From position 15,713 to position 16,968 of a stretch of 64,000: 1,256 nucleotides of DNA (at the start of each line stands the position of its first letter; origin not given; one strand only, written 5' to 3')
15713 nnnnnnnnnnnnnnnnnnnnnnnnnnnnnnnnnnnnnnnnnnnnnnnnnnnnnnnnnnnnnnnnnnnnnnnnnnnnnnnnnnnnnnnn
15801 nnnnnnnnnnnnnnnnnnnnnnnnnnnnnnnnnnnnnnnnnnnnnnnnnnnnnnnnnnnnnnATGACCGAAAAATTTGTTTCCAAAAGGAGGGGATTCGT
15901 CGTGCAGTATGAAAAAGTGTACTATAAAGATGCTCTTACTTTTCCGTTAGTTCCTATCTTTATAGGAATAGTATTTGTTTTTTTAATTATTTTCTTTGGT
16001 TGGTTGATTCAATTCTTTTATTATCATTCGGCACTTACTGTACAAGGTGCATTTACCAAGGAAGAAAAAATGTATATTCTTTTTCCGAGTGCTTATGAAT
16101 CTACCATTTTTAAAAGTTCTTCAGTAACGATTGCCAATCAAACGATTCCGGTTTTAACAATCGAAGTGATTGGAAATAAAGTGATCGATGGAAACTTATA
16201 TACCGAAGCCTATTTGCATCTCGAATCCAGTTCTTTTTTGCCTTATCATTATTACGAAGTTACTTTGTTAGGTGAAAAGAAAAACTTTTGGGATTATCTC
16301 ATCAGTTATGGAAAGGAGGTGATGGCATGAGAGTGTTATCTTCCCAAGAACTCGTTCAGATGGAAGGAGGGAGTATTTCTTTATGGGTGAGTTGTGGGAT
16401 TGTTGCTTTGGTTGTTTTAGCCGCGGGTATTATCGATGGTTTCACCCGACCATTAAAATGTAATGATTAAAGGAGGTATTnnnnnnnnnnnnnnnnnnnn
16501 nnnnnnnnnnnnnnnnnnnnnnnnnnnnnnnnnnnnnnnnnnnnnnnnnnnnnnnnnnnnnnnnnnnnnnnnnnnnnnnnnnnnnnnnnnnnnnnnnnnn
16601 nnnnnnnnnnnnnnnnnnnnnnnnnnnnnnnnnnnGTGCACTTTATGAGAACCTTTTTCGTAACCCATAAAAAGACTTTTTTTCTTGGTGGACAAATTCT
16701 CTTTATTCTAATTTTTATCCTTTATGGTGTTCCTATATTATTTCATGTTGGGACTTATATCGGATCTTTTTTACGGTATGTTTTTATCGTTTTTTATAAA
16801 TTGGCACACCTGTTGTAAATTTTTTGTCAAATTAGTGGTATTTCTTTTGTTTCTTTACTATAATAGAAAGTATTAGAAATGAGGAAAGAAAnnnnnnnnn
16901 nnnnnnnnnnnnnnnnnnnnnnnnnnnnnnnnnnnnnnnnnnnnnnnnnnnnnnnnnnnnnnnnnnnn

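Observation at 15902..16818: Two small membrane proteins flank the peptide genes as candidate accessory/immunity factors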

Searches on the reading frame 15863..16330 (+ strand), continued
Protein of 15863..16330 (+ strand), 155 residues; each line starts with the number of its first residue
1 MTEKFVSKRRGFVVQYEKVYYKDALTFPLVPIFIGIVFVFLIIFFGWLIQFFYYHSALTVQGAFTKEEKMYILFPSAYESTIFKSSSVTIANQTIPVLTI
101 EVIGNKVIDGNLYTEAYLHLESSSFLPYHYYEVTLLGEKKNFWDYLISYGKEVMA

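Call 48: fold_search(model_id=the predicted structure, library=pdb)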
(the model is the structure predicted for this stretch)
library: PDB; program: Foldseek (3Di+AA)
matches with E <= 10: 1064; with E <= 0.001: 0
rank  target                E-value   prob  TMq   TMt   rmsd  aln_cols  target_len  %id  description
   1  4dk0                  5.3e-02  0.96  0.35  0.18   4.8        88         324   14  Crystal structure of MacA from Actinobacillus actinomycetemcomitans (released 2012-03-07)
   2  8xaw_D                6.0e-02  0.85  0.31  0.10   7.1       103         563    9  Cryo-EM structure of an anti-phage defense complex bound to AMPPNP and DNA at state 1 (released 2024-06-05)
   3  8zir_P                7.9e-02  0.97  0.35  0.11   4.7        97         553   10  DUF4297-HerA complex (released 2025-03-12)
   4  8zir_N                8.3e-02  0.97  0.36  0.12   4.5        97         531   10  DUF4297-HerA complex (released 2025-03-12)
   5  8zit_O                9.3e-02  0.95  0.35  0.11   4.8       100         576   10  DUF4297-HerA complex with DNA and ATPgamaS (released 2025-03-12)
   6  8zir_M                1.1e-01  0.97  0.36  0.12   4.5        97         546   10  DUF4297-HerA complex (released 2025-03-12)
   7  4e0f_B                1.3e-01  0.51  0.24  0.19   7.6       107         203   10  Crystallographic structure of trimeric Riboflavin Synthase from Brucella abortus in complex with riboflavin (released 2013-10-16)
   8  4kkt_C                1.4e-01  0.97  0.40  0.24   6.5       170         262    8  Crystal Structure of BesA (P21 form) (released 2013-07-10)
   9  8zir_Q                1.7e-01  0.92  0.35  0.11   4.7        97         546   10  DUF4297-HerA complex (released 2025-03-12)
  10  2wpd_E                1.7e-01  0.89  0.32  0.12   5.1        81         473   11  The Mg.ADP inhibited state of the yeast F1c10 ATP synthase (released 2010-07-07)
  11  8zit_N                1.7e-01  0.89  0.34  0.11   4.9        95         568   12  DUF4297-HerA complex with DNA and ATPgamaS (released 2025-03-12)
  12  1n06_B                1.8e-01  0.92  0.37  0.35   5.2        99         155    8  Crystal Structure of Schizosaccharomyces pombe Riboflavin Kinase Reveals a Novel ATP and Riboflavin Binding Fold (released 2003-02-25)
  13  5njd_A                2.0e-01  0.60  0.29  0.17   8.0       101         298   11  Structure of Interleukin 23 in complex with Briakinumab FAb (released 2018-01-03)
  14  3ow7_A                2.4e-01  0.89  0.37  0.20   4.1        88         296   11  Crystal structure of the membrane fusion protein CusB from Escherichia coli. (released 2010-11-17)
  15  5xu0_A                2.4e-01  0.87  0.34  0.23   4.5        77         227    5  Structure of the membrane fusion protein Spr0693 from Streptococcus pneumoniae R6 (released 2018-01-24)
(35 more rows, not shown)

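Call 53: search_protein_families(library=pfam, alignment_id=A2, max_evalue=10)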
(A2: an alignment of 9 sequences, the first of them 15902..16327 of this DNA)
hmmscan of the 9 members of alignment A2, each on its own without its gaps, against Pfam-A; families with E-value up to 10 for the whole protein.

A. member 1, window:15902-16327:+ (142 aa): 1 family
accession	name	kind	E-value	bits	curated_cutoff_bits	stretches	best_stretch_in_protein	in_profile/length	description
PF15938.10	DUF4750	-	0.089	13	27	1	13-36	7-29/54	Domain of unknown function (DUF4750)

B. families by the number of members that match (of 9 scanned): 6 families
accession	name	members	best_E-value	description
PF10251.14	PEN-2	1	0.038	Presenilin enhancer-2 subunit of gamma secretase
PF24122.1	Cas8b_C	1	0.053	Type I-B CRISPR Cas8b C-terminal domain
PF06716.16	MP_p6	1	0.057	Movement protein p6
PF15938.10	DUF4750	1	0.089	Domain of unknown function (DUF4750)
PF04530.17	Viral_Beta_CD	1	0.12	Viral Beta C/D like family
PF06900.16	DUF1270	1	0.15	Protein of unknown function (DUF1270)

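Call 57: find_related_loci(query=A3, collection=metagenome_contigs, flank=7000)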
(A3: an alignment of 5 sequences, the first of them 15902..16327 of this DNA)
Query A3 (142 aa) in metagenome_contigs; peptide patterns used: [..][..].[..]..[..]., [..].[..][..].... (x = any residue, [..] = any of these).
472 stretches matched a pattern, but none encodes a relative of the query by tblastn (E <= 1e-3).

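Call 92: search_dna_similar(query=window:15902-16327:+, collection=plasmids, mode=protein, max_evalue=5, max_rows=15)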
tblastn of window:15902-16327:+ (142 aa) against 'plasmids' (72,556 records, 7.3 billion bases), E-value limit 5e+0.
No match.

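Call 106: search_protein_families(library=pfam, proteins=[P0007, P0009, P0010, P0011], max_evalue=0.01)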
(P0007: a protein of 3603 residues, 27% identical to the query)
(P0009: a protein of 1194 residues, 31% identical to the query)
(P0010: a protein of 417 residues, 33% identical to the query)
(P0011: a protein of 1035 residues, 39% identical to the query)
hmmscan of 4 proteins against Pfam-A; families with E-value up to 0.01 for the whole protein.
P0007 (3603 aa): 2 families
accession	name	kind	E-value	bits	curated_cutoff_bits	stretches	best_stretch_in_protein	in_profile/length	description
PF13884.11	Peptidase_S74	-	1.9e-11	44.5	22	1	3480-3537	1-56/58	Chaperone of endosialidase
PF03903.18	Phage_T4_gp36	-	4.6e-11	43.3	26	1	2739-2831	24-126/131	Phage T4 tail fibre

P0009 (1194 aa): 1 family
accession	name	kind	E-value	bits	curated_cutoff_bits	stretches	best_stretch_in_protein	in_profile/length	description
PF13573.12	SprB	-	1.6e-17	63.3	28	0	64-79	13-27/37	SprB repeat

P0010 (417 aa): 0 families

P0011 (1035 aa): 6 families
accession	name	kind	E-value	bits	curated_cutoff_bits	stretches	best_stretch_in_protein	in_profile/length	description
PF02368.24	Big_2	-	4.5e-129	421.1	22.8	11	244-318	1-73/79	Bacterial Ig-like domain (group 2)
PF23284.2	KOW2_Spt5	-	3.4e-06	27.2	28.9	0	921-939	13-31/50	Transcription elongation factor SPT5, second KOW domain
PF19561.4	DUF6083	-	0.00011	22.4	27.1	0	346-384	34-72/112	Family of unknown function (DUF6083)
PF18962.6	Por_Secre_tail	-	0.00059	20.5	27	1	983-1034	22-75/75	Secretion system C-terminal sorting domain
PF13291.12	ACT_4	-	0.001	20.1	27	0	307-341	7-41/80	ACT domain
PF13209.11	DUF4017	-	0.0021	18.4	21.6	0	87-110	18-41/60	Protein of unknown function (DUF4017)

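Call 107: list_cluster_members(proteins=[P0012, P0006, P0013, P0008, P0001, P0003, P0004])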
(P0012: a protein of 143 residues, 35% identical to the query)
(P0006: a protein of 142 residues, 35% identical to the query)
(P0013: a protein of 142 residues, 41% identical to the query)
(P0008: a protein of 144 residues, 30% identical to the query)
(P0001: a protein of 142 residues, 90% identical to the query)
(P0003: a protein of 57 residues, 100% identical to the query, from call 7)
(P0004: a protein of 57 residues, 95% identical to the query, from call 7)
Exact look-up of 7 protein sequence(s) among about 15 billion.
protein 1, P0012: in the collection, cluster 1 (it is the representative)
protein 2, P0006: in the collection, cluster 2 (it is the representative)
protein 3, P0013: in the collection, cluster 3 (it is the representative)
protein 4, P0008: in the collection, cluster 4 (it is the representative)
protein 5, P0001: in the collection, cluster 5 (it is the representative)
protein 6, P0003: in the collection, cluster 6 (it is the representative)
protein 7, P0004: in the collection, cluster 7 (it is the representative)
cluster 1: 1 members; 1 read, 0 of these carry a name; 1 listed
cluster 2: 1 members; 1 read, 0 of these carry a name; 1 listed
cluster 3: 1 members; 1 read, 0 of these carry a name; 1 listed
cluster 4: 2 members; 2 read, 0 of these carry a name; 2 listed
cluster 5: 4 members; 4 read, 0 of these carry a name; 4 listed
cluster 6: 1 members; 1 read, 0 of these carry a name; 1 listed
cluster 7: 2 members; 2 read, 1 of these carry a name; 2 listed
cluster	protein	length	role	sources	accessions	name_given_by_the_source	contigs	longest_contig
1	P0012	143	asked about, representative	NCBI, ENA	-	-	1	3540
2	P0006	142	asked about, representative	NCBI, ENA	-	-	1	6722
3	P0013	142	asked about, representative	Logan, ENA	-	-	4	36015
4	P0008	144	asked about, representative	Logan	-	-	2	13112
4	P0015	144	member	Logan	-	-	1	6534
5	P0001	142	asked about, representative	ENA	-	-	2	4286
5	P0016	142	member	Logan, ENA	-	-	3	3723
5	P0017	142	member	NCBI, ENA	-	-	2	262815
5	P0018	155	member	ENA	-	-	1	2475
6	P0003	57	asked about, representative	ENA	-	-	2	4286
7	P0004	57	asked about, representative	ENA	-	-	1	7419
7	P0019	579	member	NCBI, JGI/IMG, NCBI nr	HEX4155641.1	MAG TPA: alpha-amylase family glycosyl hydrolase [Acidobacteriaceae bacterium] | alpha-glucosidase | alpha-amylase family glycosyl hydrolase [Acidobacteriaceae bacterium]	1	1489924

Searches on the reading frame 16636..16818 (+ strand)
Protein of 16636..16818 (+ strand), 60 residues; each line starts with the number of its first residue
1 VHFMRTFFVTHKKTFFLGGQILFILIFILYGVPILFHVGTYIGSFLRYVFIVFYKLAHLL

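Call 3: search_protein_families(library=pfam, proteins=[window:16636-16818:+], max_evalue=1)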
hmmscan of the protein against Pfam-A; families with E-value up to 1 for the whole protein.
window:16636-16818:+ (60 aa): 0 families

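Call 4: search_protein_families(library=ncbifam, proteins=[window:16636-16818:+], max_evalue=1)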
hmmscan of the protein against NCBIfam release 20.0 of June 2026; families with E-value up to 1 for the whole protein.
window:16636-16818:+ (60 aa): 0 families

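Call 7: find_homologous_proteins(query=window:16636-16815:+, max_evalue=0.1)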
Query window:16636-16815:+ (60 aa): 2 proteins with E <= 0.1 among 2 candidates.
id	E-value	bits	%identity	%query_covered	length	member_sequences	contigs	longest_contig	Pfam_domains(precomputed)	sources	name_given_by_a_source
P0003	8.9e-27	109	100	95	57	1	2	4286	-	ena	-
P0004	1.6e-25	105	95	95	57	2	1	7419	-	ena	-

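Call 54: search_protein_families(library=pfam, alignment_id=A4, max_evalue=10)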
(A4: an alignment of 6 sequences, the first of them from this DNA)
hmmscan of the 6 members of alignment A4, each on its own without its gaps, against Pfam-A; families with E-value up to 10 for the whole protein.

A. member 1, seq(57 aa): 0 families

B. families by the number of members that match (of 6 scanned): 1 family
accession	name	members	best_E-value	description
PF07234.17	Babuvirus_MP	1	0.24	Movement and RNA silencing protein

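Call 103: search_dna_similar(query=window:16645-16815:+, collection=plasmids, mode=protein, max_evalue=10, max_rows=20)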
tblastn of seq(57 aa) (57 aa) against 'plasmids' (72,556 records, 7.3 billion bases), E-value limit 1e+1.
No match.
